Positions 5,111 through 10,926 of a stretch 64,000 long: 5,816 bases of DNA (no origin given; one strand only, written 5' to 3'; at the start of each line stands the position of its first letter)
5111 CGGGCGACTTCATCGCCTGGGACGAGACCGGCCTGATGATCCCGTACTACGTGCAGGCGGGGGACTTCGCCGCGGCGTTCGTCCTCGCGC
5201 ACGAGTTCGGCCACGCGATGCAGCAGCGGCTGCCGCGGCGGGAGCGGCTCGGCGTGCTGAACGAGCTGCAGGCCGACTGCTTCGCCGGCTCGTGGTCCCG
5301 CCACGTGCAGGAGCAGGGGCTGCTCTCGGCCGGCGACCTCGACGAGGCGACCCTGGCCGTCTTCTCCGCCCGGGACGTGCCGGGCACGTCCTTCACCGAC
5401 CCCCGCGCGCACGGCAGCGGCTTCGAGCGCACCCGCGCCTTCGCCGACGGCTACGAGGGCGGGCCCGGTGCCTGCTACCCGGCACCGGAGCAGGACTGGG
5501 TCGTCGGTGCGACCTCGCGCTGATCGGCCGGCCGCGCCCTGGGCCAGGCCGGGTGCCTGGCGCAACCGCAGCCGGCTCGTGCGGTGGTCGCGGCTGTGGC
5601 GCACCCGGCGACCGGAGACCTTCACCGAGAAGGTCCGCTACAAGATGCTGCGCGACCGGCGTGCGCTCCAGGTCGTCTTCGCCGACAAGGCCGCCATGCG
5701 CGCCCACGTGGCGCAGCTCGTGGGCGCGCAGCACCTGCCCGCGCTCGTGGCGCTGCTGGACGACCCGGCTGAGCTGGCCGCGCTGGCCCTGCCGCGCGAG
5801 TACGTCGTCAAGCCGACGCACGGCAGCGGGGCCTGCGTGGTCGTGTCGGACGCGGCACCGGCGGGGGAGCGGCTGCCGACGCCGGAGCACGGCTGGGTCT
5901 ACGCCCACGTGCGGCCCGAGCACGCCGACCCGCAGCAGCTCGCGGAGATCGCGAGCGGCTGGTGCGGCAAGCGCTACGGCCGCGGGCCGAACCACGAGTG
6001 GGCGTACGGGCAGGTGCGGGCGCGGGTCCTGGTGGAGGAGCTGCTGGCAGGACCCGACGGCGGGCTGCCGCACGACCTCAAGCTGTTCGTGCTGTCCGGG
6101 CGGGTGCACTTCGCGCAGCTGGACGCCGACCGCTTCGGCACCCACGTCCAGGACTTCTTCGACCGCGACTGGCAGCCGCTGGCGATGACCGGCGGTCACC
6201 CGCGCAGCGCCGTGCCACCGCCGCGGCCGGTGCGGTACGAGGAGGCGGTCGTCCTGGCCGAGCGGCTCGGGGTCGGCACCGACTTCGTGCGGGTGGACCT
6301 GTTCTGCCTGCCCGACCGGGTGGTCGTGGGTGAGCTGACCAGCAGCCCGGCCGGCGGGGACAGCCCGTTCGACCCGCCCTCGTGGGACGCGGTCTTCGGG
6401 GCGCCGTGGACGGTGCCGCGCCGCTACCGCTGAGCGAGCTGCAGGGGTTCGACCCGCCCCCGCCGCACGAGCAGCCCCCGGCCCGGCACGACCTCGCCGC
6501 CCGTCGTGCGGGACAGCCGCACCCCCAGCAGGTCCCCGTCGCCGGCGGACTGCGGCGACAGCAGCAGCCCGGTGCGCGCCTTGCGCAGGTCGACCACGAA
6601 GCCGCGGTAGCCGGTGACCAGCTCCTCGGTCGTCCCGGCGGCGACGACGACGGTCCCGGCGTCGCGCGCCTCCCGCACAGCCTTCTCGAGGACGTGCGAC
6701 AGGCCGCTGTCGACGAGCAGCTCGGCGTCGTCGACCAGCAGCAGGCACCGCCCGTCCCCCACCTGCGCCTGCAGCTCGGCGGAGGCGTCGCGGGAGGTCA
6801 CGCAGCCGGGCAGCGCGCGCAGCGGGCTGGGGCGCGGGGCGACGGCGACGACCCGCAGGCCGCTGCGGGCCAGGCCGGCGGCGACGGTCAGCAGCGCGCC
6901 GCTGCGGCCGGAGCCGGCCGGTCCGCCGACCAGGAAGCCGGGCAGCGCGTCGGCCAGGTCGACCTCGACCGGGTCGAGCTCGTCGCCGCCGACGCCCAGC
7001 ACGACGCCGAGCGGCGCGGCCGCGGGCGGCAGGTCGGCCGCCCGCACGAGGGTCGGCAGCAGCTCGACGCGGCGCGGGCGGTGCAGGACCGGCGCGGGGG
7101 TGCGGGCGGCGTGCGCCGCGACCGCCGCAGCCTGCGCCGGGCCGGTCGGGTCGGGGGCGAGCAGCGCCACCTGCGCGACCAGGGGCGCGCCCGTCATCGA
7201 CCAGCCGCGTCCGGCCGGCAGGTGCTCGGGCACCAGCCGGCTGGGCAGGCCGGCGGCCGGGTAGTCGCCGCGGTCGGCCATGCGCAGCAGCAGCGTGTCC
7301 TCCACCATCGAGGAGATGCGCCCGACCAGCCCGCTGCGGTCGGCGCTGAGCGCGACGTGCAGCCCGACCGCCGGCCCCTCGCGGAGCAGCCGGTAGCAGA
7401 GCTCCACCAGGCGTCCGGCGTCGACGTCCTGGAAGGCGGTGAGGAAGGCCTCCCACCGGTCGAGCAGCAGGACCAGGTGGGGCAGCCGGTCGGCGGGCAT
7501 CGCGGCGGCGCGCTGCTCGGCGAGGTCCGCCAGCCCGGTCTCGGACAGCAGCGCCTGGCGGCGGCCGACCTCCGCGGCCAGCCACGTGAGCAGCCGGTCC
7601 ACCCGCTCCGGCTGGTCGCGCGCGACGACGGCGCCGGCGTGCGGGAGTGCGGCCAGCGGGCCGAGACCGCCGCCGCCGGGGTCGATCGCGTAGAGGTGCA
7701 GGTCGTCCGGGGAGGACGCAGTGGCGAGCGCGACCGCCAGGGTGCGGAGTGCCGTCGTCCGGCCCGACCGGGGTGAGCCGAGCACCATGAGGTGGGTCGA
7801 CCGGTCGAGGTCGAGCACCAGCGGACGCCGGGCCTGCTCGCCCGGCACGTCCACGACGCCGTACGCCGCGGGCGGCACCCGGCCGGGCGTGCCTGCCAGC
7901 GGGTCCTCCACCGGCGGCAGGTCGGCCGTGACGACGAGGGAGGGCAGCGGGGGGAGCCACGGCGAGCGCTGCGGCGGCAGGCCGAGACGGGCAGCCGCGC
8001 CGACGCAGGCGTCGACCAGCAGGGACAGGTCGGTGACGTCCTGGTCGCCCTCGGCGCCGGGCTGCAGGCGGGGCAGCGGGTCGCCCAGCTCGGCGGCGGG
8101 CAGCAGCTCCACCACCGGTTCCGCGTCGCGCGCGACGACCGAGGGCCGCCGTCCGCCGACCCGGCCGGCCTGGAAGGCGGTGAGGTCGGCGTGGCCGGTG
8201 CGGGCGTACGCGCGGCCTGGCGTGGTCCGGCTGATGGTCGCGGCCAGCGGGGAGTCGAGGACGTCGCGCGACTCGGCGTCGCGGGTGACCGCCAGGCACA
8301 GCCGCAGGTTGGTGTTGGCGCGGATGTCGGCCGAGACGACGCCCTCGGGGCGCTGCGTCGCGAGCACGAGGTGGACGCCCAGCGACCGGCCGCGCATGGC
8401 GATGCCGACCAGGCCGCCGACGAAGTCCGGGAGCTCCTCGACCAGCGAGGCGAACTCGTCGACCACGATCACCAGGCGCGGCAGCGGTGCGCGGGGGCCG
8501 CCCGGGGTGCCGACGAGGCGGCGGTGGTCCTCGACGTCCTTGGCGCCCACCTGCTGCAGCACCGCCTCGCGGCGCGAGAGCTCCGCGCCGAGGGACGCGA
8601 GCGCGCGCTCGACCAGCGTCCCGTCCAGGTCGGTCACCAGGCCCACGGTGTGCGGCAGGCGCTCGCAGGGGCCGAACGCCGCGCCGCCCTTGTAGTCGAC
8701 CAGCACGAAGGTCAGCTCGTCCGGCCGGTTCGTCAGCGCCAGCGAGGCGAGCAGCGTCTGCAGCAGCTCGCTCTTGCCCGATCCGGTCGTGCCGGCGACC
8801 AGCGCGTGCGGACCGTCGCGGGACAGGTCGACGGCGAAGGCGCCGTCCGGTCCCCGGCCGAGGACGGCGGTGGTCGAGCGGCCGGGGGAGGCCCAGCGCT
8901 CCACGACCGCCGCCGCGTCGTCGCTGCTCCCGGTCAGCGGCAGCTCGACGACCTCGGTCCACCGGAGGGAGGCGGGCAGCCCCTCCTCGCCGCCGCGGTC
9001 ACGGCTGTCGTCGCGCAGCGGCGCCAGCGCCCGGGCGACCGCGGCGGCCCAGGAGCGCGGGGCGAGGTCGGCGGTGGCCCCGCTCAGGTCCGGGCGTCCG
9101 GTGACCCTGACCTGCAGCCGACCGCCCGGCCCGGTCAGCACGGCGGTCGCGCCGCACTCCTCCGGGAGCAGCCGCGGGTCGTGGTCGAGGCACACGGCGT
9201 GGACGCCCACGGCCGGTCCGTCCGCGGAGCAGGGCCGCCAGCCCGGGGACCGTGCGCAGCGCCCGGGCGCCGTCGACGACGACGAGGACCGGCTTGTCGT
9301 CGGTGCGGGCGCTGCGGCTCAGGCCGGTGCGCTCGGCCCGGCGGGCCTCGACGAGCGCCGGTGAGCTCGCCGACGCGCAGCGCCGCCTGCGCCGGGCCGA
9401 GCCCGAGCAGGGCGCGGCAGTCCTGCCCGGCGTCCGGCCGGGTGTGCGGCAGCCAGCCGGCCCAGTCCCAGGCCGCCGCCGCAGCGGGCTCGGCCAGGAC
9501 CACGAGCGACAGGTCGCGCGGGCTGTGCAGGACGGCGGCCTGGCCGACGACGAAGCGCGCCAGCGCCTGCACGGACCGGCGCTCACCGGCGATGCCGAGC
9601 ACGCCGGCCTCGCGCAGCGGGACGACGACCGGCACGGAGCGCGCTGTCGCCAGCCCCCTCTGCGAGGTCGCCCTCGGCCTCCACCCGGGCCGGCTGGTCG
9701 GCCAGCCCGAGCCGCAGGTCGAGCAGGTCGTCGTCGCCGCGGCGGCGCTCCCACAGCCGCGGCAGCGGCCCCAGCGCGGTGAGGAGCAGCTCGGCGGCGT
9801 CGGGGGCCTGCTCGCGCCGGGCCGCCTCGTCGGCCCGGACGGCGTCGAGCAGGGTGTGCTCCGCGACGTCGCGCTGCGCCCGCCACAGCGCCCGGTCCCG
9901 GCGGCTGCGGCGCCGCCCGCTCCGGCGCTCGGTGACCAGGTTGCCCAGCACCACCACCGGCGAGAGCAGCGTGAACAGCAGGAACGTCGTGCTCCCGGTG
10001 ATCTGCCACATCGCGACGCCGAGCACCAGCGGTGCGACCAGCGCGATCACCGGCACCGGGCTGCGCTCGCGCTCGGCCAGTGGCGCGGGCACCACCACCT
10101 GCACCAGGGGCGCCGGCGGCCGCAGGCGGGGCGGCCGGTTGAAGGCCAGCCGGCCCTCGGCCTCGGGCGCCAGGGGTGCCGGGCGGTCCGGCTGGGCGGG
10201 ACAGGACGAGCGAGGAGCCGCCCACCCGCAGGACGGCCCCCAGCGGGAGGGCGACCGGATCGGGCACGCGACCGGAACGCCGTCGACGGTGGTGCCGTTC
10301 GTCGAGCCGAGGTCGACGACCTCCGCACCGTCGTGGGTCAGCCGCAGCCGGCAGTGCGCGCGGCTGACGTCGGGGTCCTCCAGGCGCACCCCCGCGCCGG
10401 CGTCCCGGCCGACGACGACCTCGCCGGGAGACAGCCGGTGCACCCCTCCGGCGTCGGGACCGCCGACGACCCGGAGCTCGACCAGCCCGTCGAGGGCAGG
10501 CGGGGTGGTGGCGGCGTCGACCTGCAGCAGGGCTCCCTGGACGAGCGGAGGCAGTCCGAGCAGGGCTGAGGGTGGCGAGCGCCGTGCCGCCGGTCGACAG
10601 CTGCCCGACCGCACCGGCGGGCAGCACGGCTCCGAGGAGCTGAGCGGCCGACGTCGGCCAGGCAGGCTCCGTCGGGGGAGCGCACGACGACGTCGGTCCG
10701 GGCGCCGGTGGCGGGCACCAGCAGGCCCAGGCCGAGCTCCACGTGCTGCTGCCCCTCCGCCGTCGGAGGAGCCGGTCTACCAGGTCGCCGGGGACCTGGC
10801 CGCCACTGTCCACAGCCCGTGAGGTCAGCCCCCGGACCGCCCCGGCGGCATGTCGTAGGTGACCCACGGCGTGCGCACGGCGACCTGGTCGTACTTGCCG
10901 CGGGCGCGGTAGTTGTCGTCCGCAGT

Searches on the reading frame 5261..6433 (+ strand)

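Call 45: search_protein_families(library=pfam, proteins=[window:5261-6433:+], max_evalue=0.001)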
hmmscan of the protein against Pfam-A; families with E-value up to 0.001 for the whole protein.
window:5261-6433:+ (390 aa): 1 family
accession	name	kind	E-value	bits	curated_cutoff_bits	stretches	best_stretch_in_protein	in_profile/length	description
PF14305.11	ATPgrasp_TupA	-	1.3e-22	81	25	1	248-381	104-238/241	TupA-like ATPgrasp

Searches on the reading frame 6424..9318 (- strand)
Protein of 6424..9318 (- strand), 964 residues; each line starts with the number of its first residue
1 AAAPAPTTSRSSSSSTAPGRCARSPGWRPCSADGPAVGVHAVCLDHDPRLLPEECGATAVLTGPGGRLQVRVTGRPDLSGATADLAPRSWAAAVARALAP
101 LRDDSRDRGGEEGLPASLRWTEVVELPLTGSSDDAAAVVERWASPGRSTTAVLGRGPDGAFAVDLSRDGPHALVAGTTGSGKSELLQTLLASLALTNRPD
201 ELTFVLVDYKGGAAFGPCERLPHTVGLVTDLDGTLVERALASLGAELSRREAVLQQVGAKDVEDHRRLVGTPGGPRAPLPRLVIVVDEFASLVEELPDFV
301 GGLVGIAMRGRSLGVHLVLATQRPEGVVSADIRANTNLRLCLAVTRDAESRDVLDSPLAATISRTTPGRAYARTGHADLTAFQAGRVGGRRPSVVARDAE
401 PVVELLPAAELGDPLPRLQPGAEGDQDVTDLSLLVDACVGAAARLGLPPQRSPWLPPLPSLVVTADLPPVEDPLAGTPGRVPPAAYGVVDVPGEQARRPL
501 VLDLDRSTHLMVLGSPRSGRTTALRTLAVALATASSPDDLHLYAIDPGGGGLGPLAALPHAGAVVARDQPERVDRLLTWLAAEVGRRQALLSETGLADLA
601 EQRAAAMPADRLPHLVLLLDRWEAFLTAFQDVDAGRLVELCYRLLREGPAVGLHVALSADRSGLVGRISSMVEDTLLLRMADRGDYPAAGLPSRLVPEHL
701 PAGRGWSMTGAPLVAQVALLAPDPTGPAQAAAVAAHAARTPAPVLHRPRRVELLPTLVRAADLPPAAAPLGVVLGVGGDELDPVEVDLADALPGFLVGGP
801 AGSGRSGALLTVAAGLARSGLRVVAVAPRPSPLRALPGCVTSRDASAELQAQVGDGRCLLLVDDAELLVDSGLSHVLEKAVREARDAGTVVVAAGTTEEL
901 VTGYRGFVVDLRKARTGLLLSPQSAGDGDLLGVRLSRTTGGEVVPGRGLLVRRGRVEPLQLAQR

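Call 45: search_protein_families(library=pfam, proteins=[window:6424-9318:-], max_evalue=0.001)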
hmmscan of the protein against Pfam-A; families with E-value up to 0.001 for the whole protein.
window:6424-9318:- (964 aa): 8 families
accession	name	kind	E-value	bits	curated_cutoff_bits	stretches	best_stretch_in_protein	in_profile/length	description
PF01580.24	FtsK_SpoIIIE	-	4.2e-63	213.2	24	2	148-324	18-219/221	FtsK/SpoIIIE family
PF25199.1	nSTAND_NTPase5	-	1.3e-14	54.6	34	1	786-895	35-133/145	Novel STAND NTPase 5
PF13401.12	AAA_22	-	1.7e-07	32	27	0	171-293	7-97/130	AAA domain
PF13191.12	AAA_16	-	4.2e-07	31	32.6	1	166-292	21-144/167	AAA ATPase domain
PF20703.3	nSTAND1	-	4.6e-05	23.7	27.1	0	166-294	30-129/379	Novel STAND NTPase 1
PF00437.27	T2SSE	-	0.00082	18.6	24.9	0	172-197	145-170/370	Type II/IV secretion system protein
PF13555.12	AAA_29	-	0.00086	19.4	27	0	163-190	17-46/61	P-loop containing region of AAA domain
PF13604.12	AAA_30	-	0.0009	19.5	27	0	796-895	22-123/191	AAA domain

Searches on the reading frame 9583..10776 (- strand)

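Call 9: search_protein_families(library=pfam, proteins=[window:9583-10776:-], max_evalue=0.01)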
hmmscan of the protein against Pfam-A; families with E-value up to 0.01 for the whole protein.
window:9583-10776:- (397 aa): 2 families
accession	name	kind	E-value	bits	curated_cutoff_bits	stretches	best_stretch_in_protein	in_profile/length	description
PF16697.10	Yop-YscD_cpl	-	5.8e-13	49.3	33.2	1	102-170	1-69/94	Inner membrane component of T3SS, cytoplasmic domain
PF00498.31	FHA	-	3.9e-12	46.9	20.7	1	120-170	1-52/67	FHA domain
